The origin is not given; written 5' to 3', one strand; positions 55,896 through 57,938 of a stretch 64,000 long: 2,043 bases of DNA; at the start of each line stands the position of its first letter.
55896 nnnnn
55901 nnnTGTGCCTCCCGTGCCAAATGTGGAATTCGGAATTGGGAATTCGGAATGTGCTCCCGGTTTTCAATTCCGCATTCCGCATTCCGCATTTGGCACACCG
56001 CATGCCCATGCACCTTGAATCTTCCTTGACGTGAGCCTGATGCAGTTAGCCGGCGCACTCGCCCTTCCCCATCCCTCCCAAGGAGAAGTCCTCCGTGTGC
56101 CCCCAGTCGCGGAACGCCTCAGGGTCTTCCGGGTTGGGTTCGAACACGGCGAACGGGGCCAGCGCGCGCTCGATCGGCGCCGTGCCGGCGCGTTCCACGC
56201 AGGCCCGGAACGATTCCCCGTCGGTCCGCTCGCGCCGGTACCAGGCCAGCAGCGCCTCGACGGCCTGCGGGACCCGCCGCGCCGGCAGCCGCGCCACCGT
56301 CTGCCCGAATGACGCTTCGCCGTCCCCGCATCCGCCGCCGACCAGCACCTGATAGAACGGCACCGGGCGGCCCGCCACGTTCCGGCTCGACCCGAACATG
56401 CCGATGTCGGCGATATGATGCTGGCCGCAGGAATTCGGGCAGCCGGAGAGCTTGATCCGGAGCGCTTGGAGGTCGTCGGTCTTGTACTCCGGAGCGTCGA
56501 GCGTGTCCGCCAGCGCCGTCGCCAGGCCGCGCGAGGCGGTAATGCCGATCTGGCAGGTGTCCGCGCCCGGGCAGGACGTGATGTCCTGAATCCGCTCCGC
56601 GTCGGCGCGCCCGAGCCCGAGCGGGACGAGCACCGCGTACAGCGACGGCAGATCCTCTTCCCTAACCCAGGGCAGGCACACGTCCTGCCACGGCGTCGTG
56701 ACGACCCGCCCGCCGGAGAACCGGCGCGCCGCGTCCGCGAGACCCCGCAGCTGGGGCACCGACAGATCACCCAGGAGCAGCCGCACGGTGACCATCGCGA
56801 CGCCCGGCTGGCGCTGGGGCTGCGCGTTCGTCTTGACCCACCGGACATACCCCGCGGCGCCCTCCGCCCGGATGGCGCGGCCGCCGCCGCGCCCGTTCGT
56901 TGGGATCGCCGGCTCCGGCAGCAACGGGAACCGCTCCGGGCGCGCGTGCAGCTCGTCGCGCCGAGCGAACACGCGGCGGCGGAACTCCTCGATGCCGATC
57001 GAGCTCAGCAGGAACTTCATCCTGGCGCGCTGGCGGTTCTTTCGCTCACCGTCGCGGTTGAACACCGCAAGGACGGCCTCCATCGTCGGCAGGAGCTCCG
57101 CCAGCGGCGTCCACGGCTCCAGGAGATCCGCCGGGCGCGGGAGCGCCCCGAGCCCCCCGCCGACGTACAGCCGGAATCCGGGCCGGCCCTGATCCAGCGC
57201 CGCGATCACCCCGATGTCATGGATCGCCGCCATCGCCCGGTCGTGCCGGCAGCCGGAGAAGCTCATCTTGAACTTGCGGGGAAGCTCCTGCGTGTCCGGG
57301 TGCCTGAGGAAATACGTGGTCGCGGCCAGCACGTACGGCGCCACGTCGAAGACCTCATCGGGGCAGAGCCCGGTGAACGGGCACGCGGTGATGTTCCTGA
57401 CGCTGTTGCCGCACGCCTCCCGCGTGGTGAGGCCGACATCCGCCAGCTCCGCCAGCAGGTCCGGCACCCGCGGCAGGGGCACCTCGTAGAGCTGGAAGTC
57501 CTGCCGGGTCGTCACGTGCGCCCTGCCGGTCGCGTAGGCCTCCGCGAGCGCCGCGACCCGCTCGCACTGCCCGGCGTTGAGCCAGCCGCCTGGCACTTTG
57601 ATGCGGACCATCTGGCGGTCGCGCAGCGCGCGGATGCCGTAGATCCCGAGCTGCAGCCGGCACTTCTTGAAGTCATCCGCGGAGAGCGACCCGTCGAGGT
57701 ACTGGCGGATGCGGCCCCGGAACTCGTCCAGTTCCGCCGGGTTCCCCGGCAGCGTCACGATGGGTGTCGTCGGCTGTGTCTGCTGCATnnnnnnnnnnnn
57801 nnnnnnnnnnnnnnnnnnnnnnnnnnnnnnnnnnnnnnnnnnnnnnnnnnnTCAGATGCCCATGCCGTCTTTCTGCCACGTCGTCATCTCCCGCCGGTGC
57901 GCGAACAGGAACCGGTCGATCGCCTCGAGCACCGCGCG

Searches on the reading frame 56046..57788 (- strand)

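Call 66: search_protein_families(library=pfam, proteins=[window:56046-57788:-], max_evalue=0.0001)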
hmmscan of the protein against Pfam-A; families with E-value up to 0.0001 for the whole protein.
window:56046-57788:- (580 aa): 2 families
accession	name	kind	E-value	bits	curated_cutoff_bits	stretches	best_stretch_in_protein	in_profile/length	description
PF01077.27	NIR_SIR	-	1.2e-61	207.2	27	2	126-273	1-150/158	Nitrite and sulphite reductase 4Fe-4S domain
PF03460.22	NIR_SIR_ferr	-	1.6e-36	124.3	24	2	324-387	2-66/69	Nitrite/Sulfite reductase ferredoxin-like half domain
